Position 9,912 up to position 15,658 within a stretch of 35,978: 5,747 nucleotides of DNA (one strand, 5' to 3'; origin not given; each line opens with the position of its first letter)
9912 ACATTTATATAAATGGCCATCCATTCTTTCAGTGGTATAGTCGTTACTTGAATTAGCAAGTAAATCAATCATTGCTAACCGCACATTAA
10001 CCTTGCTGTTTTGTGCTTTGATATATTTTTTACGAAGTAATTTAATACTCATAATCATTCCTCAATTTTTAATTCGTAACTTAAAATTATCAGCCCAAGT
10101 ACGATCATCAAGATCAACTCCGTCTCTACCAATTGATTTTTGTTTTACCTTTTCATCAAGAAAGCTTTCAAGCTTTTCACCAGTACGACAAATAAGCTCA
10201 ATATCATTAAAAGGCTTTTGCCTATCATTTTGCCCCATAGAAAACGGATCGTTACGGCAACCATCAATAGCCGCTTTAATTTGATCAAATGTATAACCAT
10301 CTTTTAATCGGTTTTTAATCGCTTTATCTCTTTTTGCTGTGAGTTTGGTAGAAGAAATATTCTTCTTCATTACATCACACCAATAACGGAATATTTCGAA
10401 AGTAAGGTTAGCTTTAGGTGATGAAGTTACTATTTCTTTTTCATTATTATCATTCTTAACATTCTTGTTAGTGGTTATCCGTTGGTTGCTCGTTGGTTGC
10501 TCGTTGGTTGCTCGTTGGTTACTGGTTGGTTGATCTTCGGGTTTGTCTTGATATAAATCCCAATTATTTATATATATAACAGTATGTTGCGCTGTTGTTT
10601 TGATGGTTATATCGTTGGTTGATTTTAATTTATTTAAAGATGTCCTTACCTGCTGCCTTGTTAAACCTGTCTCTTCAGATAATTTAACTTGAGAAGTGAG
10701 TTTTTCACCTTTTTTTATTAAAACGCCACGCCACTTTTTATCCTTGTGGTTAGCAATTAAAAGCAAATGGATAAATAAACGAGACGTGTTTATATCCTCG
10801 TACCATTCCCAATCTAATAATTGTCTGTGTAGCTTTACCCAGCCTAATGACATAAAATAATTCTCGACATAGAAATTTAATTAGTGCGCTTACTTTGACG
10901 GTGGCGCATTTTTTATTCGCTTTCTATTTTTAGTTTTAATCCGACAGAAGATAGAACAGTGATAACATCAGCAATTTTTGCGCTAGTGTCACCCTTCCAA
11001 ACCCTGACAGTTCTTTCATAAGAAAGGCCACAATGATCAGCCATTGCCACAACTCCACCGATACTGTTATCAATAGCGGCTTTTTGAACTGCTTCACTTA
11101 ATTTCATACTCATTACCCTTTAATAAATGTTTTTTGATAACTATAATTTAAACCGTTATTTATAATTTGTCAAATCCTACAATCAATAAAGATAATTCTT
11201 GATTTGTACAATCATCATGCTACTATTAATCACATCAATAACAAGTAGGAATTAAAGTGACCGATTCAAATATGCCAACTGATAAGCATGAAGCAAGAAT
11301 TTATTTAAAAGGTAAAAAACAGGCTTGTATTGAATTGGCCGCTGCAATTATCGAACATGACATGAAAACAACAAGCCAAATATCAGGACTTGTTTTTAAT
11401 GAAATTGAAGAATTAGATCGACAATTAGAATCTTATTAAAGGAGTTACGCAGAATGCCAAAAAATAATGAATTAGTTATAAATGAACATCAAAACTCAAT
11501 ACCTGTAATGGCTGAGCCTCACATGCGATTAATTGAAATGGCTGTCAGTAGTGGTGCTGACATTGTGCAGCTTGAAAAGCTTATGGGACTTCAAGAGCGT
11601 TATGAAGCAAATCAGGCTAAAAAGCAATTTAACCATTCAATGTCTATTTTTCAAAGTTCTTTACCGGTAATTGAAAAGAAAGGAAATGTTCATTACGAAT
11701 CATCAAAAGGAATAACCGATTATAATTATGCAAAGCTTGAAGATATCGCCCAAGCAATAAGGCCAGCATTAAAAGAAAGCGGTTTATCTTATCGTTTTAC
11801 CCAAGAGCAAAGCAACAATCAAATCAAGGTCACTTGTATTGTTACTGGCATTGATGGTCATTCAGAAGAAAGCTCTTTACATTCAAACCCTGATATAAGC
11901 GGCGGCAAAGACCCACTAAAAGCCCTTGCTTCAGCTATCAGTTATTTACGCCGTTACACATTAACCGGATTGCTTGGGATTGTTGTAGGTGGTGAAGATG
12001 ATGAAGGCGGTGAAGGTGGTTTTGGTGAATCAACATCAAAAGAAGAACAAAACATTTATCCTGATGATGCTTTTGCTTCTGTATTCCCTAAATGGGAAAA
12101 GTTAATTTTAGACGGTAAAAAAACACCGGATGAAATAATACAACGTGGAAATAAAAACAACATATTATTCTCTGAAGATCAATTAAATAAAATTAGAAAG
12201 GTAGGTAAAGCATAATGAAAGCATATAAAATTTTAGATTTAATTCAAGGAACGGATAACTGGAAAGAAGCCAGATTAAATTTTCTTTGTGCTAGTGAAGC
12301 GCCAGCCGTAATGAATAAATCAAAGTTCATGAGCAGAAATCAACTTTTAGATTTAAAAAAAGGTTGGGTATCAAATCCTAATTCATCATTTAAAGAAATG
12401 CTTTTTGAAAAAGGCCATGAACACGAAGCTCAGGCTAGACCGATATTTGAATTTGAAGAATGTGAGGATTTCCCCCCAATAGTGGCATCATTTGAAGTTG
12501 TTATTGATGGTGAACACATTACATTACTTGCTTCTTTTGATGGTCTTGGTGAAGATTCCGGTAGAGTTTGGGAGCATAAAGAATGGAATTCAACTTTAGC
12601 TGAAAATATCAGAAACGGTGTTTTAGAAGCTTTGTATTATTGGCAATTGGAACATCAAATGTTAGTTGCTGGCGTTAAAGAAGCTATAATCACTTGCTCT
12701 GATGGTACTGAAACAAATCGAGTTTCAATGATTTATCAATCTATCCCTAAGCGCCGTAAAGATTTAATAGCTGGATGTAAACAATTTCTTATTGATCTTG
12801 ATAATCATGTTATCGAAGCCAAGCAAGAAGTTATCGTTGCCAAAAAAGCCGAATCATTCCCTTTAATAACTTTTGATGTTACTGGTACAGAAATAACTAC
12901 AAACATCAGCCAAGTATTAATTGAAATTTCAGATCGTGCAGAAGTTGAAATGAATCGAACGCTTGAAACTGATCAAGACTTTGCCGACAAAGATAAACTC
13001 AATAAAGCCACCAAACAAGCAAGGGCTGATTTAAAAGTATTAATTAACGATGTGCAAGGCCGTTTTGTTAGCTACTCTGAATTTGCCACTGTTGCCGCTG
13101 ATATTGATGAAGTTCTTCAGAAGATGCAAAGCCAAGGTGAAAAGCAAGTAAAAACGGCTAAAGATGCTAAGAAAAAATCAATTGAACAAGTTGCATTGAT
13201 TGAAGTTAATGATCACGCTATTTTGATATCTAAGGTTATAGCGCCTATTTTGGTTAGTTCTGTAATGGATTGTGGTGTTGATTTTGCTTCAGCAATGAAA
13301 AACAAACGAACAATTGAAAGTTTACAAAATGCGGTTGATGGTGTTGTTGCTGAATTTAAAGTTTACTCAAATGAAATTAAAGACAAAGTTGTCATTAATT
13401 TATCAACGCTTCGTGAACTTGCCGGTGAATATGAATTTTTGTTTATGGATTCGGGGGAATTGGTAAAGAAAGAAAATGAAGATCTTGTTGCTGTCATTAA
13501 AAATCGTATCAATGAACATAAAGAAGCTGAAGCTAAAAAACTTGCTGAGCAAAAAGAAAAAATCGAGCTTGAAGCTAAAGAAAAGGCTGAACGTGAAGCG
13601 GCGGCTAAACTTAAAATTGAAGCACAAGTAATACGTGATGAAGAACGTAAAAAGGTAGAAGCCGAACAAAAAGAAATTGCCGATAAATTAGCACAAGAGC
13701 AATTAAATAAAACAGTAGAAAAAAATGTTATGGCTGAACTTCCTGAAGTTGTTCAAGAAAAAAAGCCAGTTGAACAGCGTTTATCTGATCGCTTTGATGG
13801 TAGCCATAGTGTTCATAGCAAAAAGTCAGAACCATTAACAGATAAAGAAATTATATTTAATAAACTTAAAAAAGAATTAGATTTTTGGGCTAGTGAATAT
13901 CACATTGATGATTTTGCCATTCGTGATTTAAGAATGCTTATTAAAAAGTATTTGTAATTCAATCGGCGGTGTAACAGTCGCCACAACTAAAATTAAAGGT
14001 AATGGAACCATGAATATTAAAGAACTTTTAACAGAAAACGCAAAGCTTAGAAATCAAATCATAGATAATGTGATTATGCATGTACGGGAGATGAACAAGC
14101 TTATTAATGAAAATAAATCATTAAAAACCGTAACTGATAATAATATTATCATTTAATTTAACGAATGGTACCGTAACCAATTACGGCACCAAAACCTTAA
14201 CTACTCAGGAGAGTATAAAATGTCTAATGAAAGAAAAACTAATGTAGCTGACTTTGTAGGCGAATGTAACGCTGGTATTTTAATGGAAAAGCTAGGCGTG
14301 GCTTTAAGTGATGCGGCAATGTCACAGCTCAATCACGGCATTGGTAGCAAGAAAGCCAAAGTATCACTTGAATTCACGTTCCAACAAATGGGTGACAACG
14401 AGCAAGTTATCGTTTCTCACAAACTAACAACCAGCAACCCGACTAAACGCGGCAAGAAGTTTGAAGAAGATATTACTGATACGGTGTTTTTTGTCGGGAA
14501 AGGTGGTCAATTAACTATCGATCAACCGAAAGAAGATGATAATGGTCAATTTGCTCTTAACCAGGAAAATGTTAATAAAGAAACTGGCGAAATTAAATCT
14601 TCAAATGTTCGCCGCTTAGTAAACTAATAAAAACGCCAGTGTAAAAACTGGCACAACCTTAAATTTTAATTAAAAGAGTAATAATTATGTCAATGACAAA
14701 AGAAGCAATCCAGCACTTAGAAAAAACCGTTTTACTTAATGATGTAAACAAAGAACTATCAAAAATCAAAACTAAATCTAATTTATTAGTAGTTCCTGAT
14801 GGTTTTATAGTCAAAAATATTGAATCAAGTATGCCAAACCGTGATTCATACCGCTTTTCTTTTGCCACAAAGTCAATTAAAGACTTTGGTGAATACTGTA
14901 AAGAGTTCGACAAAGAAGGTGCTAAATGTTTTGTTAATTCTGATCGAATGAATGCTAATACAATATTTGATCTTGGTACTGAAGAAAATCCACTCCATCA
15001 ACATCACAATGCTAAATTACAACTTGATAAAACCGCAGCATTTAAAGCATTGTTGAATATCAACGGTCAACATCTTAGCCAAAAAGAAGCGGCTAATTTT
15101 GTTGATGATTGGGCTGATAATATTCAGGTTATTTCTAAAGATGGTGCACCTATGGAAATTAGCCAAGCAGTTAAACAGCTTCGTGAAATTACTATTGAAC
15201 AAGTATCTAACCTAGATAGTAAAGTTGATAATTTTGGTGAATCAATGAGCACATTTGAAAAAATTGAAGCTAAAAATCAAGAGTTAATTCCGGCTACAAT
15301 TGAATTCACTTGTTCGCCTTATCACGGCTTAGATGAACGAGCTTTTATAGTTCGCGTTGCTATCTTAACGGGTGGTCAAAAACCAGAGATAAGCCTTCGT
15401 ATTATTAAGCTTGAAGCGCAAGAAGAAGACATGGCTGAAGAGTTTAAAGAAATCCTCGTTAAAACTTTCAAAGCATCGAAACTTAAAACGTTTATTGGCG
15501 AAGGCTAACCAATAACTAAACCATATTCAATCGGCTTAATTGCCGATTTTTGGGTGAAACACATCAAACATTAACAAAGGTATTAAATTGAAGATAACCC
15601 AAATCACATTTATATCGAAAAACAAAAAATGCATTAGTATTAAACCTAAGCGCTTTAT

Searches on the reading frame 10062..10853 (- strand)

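Call 9: search_protein_families(library=phrogs, proteins=[window:10062-10853:-], max_evalue=0.00001)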
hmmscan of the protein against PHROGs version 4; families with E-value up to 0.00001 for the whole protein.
window:10062-10853:- (263 aa): 11 families
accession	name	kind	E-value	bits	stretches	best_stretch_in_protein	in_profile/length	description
phrog_2514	-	DNA, RNA and nucleotide metabolism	3.5e-31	109.5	1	3-204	3-220/270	DnaD-like helicase loader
phrog_21472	-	unknown function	8.1e-26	92.3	1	95-239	131-260/299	-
phrog_16167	-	DNA, RNA and nucleotide metabolism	3.8e-24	87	1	108-237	140-271/315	replication initiation protein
phrog_7498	-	DNA, RNA and nucleotide metabolism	4.1e-20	73.1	1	4-199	6-225/296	DnaD-like helicase loader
phrog_18020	-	DNA, RNA and nucleotide metabolism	2.3e-16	61.4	1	53-238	54-221/248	replication initiation O-like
phrog_186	-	DNA, RNA and nucleotide metabolism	1.7e-15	58.5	1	2-197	19-210/308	DnaD-like helicase loader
phrog_270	-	DNA, RNA and nucleotide metabolism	3.1e-12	47.6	1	11-203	34-223/383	replication initiation protein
phrog_345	-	DNA, RNA and nucleotide metabolism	1.3e-11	45.8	1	4-212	26-267/297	replication initiation O-like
phrog_27581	-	unknown function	7e-11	43.3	1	4-129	27-175/216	-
phrog_428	-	DNA, RNA and nucleotide metabolism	8e-10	39.4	1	6-197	91-278/455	replication initiation protein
phrog_36825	-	unknown function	8e-07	29.9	1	4-105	3-113/279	-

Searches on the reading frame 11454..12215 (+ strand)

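Call 9: search_protein_families(library=phrogs, proteins=[window:11454-12215:+], max_evalue=0.00001)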
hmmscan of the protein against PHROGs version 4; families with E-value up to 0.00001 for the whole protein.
window:11454-12215:+ (253 aa): 4 families
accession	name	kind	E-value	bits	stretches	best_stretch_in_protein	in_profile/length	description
phrog_155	-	DNA, RNA and nucleotide metabolism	2.2e-36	127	1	12-213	21-213/308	Erf-like ssDNA annealing protein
phrog_2324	-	DNA, RNA and nucleotide metabolism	9.6e-23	81.8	1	53-201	5-144/193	Erf-like ssDNA annealing protein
phrog_10003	-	other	5.4e-10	40.2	1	87-183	67-167/297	recombinase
phrog_34817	-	unknown function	8.8e-10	39.3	1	59-183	12-133/291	-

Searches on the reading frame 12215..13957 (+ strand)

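Call 9: search_protein_families(library=phrogs, proteins=[window:12215-13957:+], max_evalue=0.00001)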
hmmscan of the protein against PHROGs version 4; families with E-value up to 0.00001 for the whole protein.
window:12215-13957:+ (580 aa): 2 families
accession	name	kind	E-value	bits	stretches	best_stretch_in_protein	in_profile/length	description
phrog_7655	-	DNA, RNA and nucleotide metabolism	1.6e-124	417.7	1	5-516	2-508/551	RecE-like recombination exonuclease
phrog_434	-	DNA, RNA and nucleotide metabolism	1.7e-15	58.1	1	2-284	46-306/372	RecE-like recombination exonuclease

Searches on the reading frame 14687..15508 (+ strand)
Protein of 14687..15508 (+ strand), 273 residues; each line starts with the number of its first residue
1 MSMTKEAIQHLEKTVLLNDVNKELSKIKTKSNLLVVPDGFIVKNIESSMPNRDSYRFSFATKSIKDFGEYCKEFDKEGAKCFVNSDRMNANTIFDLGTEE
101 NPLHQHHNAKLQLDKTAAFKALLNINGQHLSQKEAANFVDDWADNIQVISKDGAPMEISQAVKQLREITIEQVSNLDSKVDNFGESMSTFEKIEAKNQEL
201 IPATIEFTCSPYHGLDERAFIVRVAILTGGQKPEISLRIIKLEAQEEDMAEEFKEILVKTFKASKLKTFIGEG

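Call 9: search_protein_families(library=phrogs, proteins=[window:14687-15508:+], max_evalue=0.00001)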
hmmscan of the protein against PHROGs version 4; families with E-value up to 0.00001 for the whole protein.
window:14687-15508:+ (273 aa): 2 families
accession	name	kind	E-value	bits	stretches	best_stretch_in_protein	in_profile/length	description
phrog_210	-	unknown function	1.2e-76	258.6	1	1-272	1-271/274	-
phrog_18285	-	unknown function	4.8e-26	91.6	1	191-271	2-81/85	-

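Call 113: search_protein_families(library=pfam, proteins=[window:14687-15508:+], max_evalue=0.01)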
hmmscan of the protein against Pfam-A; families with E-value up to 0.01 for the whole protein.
window:14687-15508:+ (273 aa): 1 family
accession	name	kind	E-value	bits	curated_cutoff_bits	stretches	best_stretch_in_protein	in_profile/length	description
PF10065.14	DUF2303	-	2.8e-55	187.9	26.6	1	21-272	17-268/269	Uncharacterized conserved protein (DUF2303)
